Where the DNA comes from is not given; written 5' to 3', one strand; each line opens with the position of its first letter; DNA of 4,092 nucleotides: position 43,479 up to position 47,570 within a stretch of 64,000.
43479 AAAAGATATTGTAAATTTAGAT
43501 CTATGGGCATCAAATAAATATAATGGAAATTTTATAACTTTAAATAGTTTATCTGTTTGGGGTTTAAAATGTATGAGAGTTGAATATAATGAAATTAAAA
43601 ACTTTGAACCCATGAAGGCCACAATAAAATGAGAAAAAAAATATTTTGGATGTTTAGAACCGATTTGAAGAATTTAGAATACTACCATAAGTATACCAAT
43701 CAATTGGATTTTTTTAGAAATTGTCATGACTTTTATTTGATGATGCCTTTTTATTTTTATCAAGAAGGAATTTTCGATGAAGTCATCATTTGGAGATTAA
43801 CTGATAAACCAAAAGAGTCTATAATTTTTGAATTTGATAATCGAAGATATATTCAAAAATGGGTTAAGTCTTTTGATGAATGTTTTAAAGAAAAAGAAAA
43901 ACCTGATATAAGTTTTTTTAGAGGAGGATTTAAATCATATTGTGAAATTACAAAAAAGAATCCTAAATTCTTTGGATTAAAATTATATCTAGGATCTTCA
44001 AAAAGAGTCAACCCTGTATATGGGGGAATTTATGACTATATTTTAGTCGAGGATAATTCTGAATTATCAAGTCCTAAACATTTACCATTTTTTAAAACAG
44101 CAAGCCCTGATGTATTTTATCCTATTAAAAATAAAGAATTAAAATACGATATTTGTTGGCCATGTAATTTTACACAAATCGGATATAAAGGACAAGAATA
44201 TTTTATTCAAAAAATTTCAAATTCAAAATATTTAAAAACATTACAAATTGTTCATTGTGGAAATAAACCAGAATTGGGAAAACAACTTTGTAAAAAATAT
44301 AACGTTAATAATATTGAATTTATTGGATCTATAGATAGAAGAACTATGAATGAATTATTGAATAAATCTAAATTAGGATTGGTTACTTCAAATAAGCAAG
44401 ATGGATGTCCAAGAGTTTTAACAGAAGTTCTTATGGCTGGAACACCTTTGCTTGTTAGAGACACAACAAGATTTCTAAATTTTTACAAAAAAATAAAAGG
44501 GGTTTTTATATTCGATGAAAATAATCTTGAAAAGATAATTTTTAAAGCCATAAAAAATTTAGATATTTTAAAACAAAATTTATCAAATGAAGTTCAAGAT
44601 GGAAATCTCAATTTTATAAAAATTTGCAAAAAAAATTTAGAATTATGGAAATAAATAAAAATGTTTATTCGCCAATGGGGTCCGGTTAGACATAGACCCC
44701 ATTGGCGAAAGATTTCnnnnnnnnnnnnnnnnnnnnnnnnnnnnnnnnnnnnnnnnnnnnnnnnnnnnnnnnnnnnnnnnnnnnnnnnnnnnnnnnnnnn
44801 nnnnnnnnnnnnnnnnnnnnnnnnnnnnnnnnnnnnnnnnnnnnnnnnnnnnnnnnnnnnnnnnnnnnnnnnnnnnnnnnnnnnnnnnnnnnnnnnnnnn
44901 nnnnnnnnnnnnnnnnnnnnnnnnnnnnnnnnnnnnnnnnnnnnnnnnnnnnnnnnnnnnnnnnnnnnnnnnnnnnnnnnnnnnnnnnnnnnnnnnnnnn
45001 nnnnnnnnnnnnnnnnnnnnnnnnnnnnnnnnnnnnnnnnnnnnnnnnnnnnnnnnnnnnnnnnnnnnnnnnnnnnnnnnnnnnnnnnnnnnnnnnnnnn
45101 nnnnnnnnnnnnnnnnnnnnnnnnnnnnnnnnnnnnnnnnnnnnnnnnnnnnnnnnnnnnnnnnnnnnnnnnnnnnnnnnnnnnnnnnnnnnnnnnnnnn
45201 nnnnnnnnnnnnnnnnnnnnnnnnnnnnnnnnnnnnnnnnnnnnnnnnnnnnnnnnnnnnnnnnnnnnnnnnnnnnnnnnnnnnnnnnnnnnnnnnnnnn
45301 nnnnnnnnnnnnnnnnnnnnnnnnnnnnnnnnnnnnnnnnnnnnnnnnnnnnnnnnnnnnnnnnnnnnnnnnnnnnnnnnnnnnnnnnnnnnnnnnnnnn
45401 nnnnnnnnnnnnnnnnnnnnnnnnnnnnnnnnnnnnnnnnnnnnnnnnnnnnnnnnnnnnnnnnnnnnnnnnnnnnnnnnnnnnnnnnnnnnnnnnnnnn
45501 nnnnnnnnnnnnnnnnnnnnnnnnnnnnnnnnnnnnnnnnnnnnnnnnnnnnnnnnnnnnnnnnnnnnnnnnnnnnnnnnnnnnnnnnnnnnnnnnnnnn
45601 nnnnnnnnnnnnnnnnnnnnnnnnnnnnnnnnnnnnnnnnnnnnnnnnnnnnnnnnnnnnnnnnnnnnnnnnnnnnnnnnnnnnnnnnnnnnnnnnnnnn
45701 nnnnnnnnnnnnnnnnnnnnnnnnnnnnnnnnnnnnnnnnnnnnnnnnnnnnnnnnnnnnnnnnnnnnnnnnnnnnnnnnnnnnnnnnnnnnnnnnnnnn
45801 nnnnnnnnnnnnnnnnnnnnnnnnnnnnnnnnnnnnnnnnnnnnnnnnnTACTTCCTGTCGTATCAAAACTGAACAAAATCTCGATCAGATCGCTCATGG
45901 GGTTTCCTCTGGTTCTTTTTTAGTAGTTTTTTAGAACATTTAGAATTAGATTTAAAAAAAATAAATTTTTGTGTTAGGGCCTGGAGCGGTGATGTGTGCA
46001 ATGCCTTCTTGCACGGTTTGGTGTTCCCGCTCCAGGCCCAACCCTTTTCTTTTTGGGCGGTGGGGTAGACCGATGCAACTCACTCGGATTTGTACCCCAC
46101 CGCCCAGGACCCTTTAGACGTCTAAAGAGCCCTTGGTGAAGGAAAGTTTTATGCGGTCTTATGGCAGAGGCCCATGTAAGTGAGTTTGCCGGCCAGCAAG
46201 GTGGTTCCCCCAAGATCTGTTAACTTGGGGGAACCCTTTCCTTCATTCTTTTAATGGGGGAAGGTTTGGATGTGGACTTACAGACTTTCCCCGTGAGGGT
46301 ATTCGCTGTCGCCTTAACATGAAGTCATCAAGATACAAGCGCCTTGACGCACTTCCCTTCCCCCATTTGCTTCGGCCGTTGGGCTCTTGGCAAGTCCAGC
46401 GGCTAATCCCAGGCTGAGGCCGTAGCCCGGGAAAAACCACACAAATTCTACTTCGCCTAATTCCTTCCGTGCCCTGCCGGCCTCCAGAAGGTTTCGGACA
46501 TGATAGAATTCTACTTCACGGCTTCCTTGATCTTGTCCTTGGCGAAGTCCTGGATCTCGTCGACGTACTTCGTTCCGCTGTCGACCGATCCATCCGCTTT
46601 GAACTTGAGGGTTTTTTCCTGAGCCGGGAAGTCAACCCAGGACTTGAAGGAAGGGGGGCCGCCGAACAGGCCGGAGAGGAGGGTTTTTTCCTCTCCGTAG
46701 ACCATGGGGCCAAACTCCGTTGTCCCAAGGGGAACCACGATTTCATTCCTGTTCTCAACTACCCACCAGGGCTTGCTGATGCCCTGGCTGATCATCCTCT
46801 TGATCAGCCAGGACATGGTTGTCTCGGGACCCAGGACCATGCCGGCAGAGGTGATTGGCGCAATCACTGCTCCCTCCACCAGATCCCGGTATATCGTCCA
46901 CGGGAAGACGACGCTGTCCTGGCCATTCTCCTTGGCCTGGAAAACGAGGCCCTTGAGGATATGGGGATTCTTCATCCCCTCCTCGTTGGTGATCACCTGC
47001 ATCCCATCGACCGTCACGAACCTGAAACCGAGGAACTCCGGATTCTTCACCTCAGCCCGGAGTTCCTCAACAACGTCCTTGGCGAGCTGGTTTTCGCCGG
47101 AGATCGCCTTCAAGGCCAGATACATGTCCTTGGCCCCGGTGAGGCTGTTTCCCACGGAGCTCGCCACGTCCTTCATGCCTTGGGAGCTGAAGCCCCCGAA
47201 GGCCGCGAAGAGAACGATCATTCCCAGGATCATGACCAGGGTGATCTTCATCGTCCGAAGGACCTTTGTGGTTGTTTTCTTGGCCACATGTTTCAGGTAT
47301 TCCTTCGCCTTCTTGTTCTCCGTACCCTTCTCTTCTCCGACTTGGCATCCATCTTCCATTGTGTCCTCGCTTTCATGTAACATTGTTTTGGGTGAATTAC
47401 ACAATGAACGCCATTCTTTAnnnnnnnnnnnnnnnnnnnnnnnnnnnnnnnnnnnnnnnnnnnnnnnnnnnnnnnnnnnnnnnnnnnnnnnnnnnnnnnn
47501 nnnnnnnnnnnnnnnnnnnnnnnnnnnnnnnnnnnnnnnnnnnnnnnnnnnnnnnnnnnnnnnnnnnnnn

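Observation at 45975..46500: Structured RNA A: about 520 nt of GC-rich, nested base-pairing matching no RNA family I recognise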

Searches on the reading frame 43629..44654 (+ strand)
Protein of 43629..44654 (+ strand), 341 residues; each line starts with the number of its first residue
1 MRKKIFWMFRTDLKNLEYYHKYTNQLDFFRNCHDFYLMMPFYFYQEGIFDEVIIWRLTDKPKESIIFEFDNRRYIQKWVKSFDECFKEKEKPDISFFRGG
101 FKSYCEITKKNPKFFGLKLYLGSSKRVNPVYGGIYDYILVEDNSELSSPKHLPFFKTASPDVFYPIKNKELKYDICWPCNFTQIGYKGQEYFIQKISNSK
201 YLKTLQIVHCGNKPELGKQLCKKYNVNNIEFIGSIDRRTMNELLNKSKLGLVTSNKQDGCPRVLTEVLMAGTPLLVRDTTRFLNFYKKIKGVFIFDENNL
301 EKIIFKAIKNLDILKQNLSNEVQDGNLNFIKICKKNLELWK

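Call 11: search_protein_families(library=pfam, proteins=[window:43629-44654:+], max_evalue=0.01)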
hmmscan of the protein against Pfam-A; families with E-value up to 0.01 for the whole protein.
window:43629-44654:+ (341 aa): 3 families
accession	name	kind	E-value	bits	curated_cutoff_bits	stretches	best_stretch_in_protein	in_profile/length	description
PF00534.26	Glycos_transf_1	-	3.5e-10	40.1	26.4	1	186-304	27-149/172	Glycosyl transferases group 1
PF13692.12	Glyco_trans_1_4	-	4.7e-09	37.1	27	1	176-301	5-130/142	Glycosyl transferases group 1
PF13524.12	Glyco_trans_1_2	-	7.1e-05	23.2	25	1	208-304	18-108/144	Glycosyl transferase-like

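Call 12: search_protein_families(library=phrogs, proteins=[window:43629-44654:+], max_evalue=0.001)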
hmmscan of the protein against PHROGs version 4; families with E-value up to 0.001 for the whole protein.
window:43629-44654:+ (341 aa): 1 family
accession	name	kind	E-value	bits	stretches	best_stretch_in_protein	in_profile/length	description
phrog_2170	-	moron, auxiliary metabolic gene and host takeover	1.6e-05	25.2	1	211-307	226-313/374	glycosyltransferase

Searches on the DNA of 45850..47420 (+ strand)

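Call 13: search_dna_similar(query=window:45960-46510:+, collection=phages, mode=distant, max_evalue=0.01)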
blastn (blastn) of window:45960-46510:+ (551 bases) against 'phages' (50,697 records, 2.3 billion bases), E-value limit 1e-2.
No match.

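Call 27: search_rna_families(source=window, start=45850, end=46600, threshold=evalue, max_evalue=10)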
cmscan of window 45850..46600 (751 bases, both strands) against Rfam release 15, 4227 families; matches with E-value up to 10: 6.
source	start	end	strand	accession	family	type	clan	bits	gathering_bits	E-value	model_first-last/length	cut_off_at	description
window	46046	46111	+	RF03857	mir-3129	Gene; miRNA;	-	19.2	90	0.56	1-82/82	no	mir-3129 microRNA precursor family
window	46054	46106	-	RF03857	mir-3129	Gene; miRNA;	-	15.7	90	4.8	9-74/82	no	mir-3129 microRNA precursor family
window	46231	46273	+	RF01243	snR33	Gene; snRNA; snoRNA; HACA-box;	CL00027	14.9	45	4.9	129-171/183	no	Small nucleolar RNA snR33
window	46397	46454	-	RF00769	mir-331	Gene; miRNA;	-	14.7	80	8.5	1-92/92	no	mir-331 microRNA precursor family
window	45936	46038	+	RF00007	U12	Gene; snRNA; splicing;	CL00006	12.4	53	8.6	1-151/151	no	U12 minor spliceosomal RNA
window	46258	46290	-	RF01792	eiav_FSE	Cis-reg; frameshift_element;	-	11.9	40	6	1-35/35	no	ribosomal frameshift site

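Call 53: search_dna_similar(query=window:45960-47420:+, collection=plasmids, mode=distant, max_evalue=0.001)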
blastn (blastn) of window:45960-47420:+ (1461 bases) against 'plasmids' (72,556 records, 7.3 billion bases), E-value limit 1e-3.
No match.
